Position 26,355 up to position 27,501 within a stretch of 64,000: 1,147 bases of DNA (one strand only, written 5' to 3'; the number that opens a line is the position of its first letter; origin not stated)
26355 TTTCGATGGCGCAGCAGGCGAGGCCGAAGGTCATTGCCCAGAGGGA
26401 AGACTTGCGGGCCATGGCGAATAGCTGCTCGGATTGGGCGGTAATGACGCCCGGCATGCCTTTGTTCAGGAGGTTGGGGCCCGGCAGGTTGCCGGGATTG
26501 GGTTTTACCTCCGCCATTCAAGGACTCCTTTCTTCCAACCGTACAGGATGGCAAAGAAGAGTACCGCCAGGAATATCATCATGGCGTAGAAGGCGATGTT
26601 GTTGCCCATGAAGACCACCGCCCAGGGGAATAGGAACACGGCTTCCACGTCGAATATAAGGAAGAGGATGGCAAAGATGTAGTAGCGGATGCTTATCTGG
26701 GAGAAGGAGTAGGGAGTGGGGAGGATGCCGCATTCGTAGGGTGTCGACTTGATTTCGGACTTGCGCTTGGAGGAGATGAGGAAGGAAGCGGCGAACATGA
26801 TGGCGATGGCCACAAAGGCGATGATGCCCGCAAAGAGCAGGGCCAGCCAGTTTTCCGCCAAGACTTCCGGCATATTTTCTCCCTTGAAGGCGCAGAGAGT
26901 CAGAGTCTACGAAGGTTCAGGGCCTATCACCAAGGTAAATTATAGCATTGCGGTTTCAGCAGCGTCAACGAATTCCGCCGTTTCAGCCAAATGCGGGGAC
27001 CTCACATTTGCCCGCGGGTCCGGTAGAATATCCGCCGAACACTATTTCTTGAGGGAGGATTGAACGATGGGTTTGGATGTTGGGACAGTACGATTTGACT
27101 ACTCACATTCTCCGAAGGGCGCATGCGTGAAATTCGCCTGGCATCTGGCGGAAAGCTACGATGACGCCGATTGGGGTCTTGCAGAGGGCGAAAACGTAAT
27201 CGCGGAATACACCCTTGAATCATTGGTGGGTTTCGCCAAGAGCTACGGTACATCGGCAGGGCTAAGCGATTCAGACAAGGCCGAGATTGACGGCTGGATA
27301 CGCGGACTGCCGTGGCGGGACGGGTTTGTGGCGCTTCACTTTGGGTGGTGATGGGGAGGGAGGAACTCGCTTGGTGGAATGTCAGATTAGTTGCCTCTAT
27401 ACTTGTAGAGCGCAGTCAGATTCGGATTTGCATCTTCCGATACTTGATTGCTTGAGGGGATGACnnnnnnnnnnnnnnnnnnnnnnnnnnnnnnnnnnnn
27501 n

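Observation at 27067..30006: Low-GC three-gene islet encoding a 634-aa GHKL ATPase, wedged between the nuo promoter and lpdA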

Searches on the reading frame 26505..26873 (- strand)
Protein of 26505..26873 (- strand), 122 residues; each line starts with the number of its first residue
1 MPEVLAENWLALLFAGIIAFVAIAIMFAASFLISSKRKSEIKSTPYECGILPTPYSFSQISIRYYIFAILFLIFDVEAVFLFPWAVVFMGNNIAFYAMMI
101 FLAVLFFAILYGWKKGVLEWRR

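Call 89: search_protein_families(library=pfam, proteins=[window:26505-26873:-], max_evalue=0.001)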
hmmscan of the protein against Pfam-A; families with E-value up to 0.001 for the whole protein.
window:26505-26873:- (122 aa): 1 family
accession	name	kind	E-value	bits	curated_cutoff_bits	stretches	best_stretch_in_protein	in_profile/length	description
PF00507.24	Oxidored_q4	-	1e-30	106.3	23.3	1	24-120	2-99/99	NADH-ubiquinone/plastoquinone oxidoreductase, chain 3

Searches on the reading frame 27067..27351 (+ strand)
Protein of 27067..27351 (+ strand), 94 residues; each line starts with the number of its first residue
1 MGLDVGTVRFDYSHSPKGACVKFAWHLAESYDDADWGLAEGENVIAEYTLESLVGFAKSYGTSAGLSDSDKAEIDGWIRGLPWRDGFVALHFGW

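Call 4: search_protein_families(library=pfam, proteins=[window:27067-27351:+], max_evalue=1)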
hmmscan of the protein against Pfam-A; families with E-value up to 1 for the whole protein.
window:27067-27351:+ (94 aa): 1 family
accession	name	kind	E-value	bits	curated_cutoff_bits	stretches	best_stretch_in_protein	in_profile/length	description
PF21977.1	DUF6926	-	0.21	12.3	27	1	60-79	14-33/73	Domain of unknown function (DUF6926)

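Call 5: search_protein_families(library=padloc, proteins=[window:27067-27351:+], max_evalue=1)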
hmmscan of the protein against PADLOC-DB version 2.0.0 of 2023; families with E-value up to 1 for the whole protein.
window:27067-27351:+ (94 aa): 0 families

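Call 6: search_protein_families(library=ncbifam, proteins=[window:27067-27351:+], max_evalue=1)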
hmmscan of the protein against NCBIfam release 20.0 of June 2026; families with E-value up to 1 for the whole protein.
window:27067-27351:+ (94 aa): 0 families

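Call 7: search_protein_families(library=phrogs, proteins=[window:27067-27351:+], max_evalue=1)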
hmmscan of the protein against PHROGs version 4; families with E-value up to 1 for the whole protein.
window:27067-27351:+ (94 aa): 0 families

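Call 62: find_homologous_proteins(query=window:27067-27348:+, max_evalue=0.001)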
Query window:27067-27348:+ (94 aa): 20 proteins with E <= 0.001 among 20 candidates.
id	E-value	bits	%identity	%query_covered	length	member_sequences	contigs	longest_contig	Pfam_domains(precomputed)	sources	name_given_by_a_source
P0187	1.4e-58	213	100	100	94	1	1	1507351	-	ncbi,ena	-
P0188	2.3e-49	184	84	100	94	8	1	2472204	-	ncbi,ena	-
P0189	1.3e-43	165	77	100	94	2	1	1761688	-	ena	-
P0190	5.0e-42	160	76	100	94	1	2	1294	-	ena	-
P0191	5.3e-42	160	76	100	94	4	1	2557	-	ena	-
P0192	9.4e-42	159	76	100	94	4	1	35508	-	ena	-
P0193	1.5e-41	159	74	100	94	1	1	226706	-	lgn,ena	-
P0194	1.5e-41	159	74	100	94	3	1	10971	-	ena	-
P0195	5.4e-41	157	76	100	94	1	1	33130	-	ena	-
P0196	3.3e-40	154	72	100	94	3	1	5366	-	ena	-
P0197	3.3e-39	151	70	100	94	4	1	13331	-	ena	-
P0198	1.7e-37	146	68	100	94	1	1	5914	-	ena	-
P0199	4.4e-37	144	70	100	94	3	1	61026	-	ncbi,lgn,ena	-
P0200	1.8e-36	142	68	100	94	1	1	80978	-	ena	-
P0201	3.2e-35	138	65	100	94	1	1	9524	-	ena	-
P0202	5.6e-34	134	68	100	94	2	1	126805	-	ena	-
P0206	2.5e-23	100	50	98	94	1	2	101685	-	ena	-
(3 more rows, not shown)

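Call 63: find_encoding_contigs(protein=P0188, flank=8000, max_places=3)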
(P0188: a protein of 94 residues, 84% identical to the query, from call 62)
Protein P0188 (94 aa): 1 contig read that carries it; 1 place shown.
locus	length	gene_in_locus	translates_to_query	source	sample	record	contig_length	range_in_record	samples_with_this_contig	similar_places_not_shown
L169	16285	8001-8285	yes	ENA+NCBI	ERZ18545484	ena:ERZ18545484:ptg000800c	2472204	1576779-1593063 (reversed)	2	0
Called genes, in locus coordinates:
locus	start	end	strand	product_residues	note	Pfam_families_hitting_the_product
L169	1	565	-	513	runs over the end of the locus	PF00361:Proton_antipo_M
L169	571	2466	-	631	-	PF00662:Proton_antipo_N, PF00361:Proton_antipo_M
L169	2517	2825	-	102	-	PF00420:Oxidored_q2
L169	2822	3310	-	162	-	PF00499:Oxidored_q3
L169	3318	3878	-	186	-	PF14697:Fer4_21 (faint), PF12797:Fer4_2 (faint), PF13237:Fer4_10 (faint), PF12838:Fer4_7, PF13187:Fer4_9 (weak), PF13484:Fer4_16 (weak), PF00037:Fer4 (weak), PF12837:Fer4_6 (weak), +1 more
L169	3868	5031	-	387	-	PF00146:NADHdh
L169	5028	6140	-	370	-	PF00346:Complex1_49kDa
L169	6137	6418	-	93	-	-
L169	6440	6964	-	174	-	PF00329:Complex1_30kDa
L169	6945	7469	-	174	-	PF01058:Oxidored_q6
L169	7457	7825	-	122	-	PF00507:Oxidored_q4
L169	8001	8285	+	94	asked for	-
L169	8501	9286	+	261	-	-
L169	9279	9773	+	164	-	PF01850:PIN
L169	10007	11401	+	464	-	PF01134:GIDA (faint), PF01266:DAO (faint), PF01494:FAD_binding_3 (faint), PF07992:Pyr_redox_2, PF12831:FAD_oxidored (weak), PF13738:Pyr_redox_3, PF00070:Pyr_redox, PF02852:Pyr_redox_dim, +2 more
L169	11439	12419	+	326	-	PF00364:Biotin_lipoyl, PF00198:2-oxoacid_dh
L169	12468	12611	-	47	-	-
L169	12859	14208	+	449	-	PF02511:Thy1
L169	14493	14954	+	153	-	PF15970:HicB-like_2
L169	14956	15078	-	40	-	-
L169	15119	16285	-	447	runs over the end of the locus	PF07687:M20_dimer (weak)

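Call 64: find_encoding_contigs(protein=P0189, flank=8000, max_places=2)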
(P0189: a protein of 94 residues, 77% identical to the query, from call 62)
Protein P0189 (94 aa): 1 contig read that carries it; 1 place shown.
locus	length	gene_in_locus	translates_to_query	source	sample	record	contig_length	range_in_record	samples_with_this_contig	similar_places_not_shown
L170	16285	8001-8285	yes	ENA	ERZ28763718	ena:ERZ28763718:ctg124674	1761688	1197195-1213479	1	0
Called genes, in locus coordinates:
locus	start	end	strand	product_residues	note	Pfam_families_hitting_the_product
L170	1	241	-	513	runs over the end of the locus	PF00361:Proton_antipo_M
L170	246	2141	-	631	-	PF00662:Proton_antipo_N, PF00361:Proton_antipo_M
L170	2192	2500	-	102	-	PF00420:Oxidored_q2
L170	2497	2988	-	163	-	PF00499:Oxidored_q3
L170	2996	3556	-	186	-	PF14697:Fer4_21 (faint), PF12797:Fer4_2 (faint), PF13237:Fer4_10 (faint), PF12838:Fer4_7, PF13187:Fer4_9 (weak), PF13484:Fer4_16, PF00037:Fer4 (weak), PF12837:Fer4_6 (weak), +1 more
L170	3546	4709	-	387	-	PF00146:NADHdh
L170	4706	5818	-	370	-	PF00346:Complex1_49kDa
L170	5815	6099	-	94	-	-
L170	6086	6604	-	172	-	PF00329:Complex1_30kDa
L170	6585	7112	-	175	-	PF01058:Oxidored_q6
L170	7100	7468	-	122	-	PF00507:Oxidored_q4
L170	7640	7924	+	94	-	-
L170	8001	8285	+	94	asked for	-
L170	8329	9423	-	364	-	PF01381:HTH_3 (weak), PF06114:Peptidase_M78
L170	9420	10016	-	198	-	-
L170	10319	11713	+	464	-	PF01134:GIDA (faint), PF01266:DAO (faint), PF03486:HI0933_like (faint), PF07992:Pyr_redox_2, PF12831:FAD_oxidored (weak), PF13738:Pyr_redox_3, PF00070:Pyr_redox, PF02852:Pyr_redox_dim, +1 more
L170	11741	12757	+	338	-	PF00364:Biotin_lipoyl, PF25917:BSH_RND (weak), PF25919:BSH_CusB (weak), PF25973:BSH_CzcB (faint), PF25997:BSH_YhbJ (faint), PF00198:2-oxoacid_dh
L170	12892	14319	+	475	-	PF02511:Thy1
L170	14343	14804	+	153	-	PF15970:HicB-like_2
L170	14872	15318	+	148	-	-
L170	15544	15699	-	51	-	-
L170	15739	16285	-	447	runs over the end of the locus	PF01546:Peptidase_M20 (weak), PF07687:M20_dimer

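Call 66: find_encoding_contigs(protein=P0193, flank=6000, max_places=2)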
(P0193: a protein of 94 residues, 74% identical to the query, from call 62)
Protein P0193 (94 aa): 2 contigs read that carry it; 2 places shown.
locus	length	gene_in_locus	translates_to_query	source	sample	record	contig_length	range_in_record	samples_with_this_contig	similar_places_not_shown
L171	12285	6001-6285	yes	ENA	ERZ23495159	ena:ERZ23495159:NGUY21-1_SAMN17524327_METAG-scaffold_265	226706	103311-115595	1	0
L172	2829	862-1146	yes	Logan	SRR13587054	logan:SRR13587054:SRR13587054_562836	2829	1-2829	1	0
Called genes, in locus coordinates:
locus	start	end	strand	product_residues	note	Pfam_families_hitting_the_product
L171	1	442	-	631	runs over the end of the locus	PF00662:Proton_antipo_N, PF00361:Proton_antipo_M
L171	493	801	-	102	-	PF00420:Oxidored_q2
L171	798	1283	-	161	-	PF00499:Oxidored_q3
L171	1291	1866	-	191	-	PF14697:Fer4_21 (faint), PF12797:Fer4_2 (faint), PF13237:Fer4_10 (weak), PF12838:Fer4_7, PF13187:Fer4_9 (weak), PF13484:Fer4_16, PF12837:Fer4_6 (weak), PF00037:Fer4 (weak), +1 more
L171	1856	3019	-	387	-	PF00146:NADHdh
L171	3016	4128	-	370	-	PF00346:Complex1_49kDa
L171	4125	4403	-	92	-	-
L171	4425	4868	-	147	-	PF00329:Complex1_30kDa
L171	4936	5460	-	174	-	PF01058:Oxidored_q6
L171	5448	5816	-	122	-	PF00507:Oxidored_q4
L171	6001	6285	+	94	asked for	-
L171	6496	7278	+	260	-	-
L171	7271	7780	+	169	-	PF01850:PIN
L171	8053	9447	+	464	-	PF01134:GIDA (faint), PF01266:DAO (faint), PF03486:HI0933_like (faint), PF07992:Pyr_redox_2, PF12831:FAD_oxidored (weak), PF13738:Pyr_redox_3, PF00070:Pyr_redox, PF02852:Pyr_redox_dim, +1 more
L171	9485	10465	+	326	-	PF00364:Biotin_lipoyl, PF00198:2-oxoacid_dh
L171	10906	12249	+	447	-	PF02511:Thy1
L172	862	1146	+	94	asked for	-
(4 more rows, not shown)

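Call 67: find_encoding_contigs(protein=P0206, flank=6000, max_places=2)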
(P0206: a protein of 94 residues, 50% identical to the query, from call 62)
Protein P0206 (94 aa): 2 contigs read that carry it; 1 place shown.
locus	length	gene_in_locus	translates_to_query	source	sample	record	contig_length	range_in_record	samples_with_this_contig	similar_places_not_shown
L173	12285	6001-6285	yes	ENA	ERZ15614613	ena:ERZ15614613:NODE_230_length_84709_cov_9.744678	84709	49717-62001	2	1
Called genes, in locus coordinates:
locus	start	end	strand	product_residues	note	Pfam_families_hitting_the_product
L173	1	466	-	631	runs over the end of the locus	PF00662:Proton_antipo_N, PF00361:Proton_antipo_M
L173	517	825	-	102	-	PF00420:Oxidored_q2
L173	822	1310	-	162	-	PF00499:Oxidored_q3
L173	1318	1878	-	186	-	PF14697:Fer4_21 (faint), PF12797:Fer4_2 (faint), PF13237:Fer4_10 (faint), PF12838:Fer4_7, PF13187:Fer4_9 (weak), PF13484:Fer4_16 (weak), PF00037:Fer4 (weak), PF12837:Fer4_6 (weak), +1 more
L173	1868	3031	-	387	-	PF00146:NADHdh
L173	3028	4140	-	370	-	PF00346:Complex1_49kDa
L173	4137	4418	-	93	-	-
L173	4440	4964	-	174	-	PF00329:Complex1_30kDa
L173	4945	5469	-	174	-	PF01058:Oxidored_q6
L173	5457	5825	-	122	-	PF00507:Oxidored_q4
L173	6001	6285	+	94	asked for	-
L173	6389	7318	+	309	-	PF01555:N6_N4_Mtase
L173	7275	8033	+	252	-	PF14511:RE_EcoO109I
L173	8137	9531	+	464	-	PF01134:GIDA (faint), PF01266:DAO (faint), PF03486:HI0933_like (faint), PF07992:Pyr_redox_2, PF12831:FAD_oxidored (weak), PF13738:Pyr_redox_3, PF00070:Pyr_redox, PF02852:Pyr_redox_dim, +1 more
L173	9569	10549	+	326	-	PF00364:Biotin_lipoyl, PF00198:2-oxoacid_dh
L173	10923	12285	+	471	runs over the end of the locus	PF02511:Thy1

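Call 69: search_protein_families(library=padloc, proteins=[L169:8501-9283:+, L169:9279-9770:+, L170:8329-9423:-, L170:9420-10016:-, L173:6389-7315:+, L173:7275-8030:+], max_evalue=0.001)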
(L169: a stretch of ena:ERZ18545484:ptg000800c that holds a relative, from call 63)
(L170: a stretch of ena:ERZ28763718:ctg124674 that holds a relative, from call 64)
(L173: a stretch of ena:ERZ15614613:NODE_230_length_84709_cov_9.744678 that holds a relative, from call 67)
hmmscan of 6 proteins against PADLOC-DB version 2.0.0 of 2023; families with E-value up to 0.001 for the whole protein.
L169:8501-9283:+ (261 aa): 0 families

L169:9279-9770:+ (164 aa): 0 families

L170:8329-9423:- (364 aa): 17 families
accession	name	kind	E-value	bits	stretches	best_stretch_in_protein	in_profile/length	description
PDLC03949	RmrA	-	4.9e-54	181.6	1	7-344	2-331/363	-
PDLC03948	RmrA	-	3e-53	179.1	1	2-342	3-356/397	-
PDLC03954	RmrA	-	4.5e-53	178.5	1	4-341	7-356/380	-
PDLC03951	RmrA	-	6e-49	165.1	1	2-342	3-352/400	-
PDLC03955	RmrA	-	2.5e-47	159.9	1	4-334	17-345/371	-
PDLC03947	RmrA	-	1.3e-46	157.1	1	5-341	9-356/383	-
PDLC03952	RmrA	-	7.8e-45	151.4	1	6-346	21-375/395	-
PDLC03953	RmrA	-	3.4e-44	149.6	1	6-328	4-334/373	-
PDLC03944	RmrA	-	5.7e-44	148.7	1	5-332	4-340/384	-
PDLC03946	RmrA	-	1.8e-43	146.7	1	7-303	2-295/357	-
PDLC03956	RmrA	-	1.2e-36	124.6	1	4-331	5-342/399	-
PDLC03943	RmrA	-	5.3e-32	109.3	1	7-338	2-335/370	-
PDLC03945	RmrA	-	3.4e-29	100.2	1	7-339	2-357/394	-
PDLC03950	RmrA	-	8.1e-25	85.6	1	7-344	2-345/369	-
PDLC04141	capP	-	2.6e-14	51.3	1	135-275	7-153/242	capP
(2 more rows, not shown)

L170:9420-10016:- (198 aa): 0 families

L173:6389-7315:+ (309 aa): 72 families (the best 25 are shown)
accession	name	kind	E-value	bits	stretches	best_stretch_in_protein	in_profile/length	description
PDLC03387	MTase_II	-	1.9e-49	166.4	2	90-269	131-278/289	Type II methyltransferase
PDLC03353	MTase_II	-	9.5e-42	141.3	1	5-266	10-250/260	Type II methyltransferase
PDLC03371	MTase_II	-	9.6e-39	131.5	1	6-268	12-254/260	Type II methyltransferase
PDLC03323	MTase_II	-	7.3e-35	118.6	1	6-265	16-293/330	Type II methyltransferase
PDLC03350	MTase_II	-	5e-34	116.1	1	4-268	56-297/312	Type II methyltransferase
PDLC03299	MTase_II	-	1.6e-30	104.6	1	6-267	16-258/296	Type II methyltransferase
PDLC03230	MTase_II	-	2.9e-27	93.9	1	4-268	35-284/360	Type II methyltransferase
PDLC03260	MTase_II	-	8.9e-25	85.3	2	197-269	238-310/349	Type II methyltransferase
PDLC03228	MTase_II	-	1.5e-23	81.9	2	199-267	138-206/227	Type II methyltransferase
PDLC03265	MTase_II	-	5.7e-23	79.9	2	9-78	29-102/333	Type II methyltransferase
PDLC03738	oMTase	-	6.2e-23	79.1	2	199-268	198-267/376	orphan methyltransferase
PDLC03246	MTase_II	-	1.1e-22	78.7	2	189-264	289-364/376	Type II methyltransferase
PDLC03216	MTase_II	-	1.6e-22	78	2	200-269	189-258/364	Type II methyltransferase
PDLC03336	MTase_II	-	6e-22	76.3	2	155-259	301-403/421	Type II methyltransferase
PDLC03252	MTase_II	-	9.3e-21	72.5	2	191-265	278-352/365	Type II methyltransferase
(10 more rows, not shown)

L173:7275-8030:+ (252 aa): 0 families

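Call 95: find_encoding_contigs(protein=P0202, flank=6000, max_places=2)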
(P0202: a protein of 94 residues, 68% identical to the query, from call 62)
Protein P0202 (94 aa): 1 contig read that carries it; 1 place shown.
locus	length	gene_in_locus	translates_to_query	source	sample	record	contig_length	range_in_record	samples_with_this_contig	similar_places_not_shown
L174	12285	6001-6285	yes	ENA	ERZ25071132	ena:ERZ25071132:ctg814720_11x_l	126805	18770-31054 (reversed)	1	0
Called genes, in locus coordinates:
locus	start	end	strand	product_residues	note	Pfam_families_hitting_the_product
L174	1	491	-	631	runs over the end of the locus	PF00662:Proton_antipo_N, PF00361:Proton_antipo_M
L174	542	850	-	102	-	PF00420:Oxidored_q2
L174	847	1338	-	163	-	PF00499:Oxidored_q3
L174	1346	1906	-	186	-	PF14697:Fer4_21 (faint), PF12797:Fer4_2 (faint), PF13237:Fer4_10 (weak), PF12838:Fer4_7, PF13187:Fer4_9 (weak), PF13484:Fer4_16 (weak), PF00037:Fer4 (weak), PF12837:Fer4_6 (weak), +1 more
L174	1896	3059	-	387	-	PF00146:NADHdh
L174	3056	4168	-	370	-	PF00346:Complex1_49kDa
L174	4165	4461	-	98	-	-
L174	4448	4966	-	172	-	PF00329:Complex1_30kDa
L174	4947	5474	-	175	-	PF01058:Oxidored_q6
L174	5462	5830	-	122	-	PF00507:Oxidored_q4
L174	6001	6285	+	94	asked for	-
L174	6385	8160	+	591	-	PF10592:AIPR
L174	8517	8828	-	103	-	-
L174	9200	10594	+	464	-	PF00890:FAD_binding_2 (faint), PF01134:GIDA (faint), PF01266:DAO (faint), PF07992:Pyr_redox_2, PF12831:FAD_oxidored (weak), PF13738:Pyr_redox_3, PF00070:Pyr_redox, PF02852:Pyr_redox_dim, +3 more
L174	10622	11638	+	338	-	PF00364:Biotin_lipoyl, PF25919:BSH_CusB (weak), PF00198:2-oxoacid_dh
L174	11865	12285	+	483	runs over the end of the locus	PF02511:Thy1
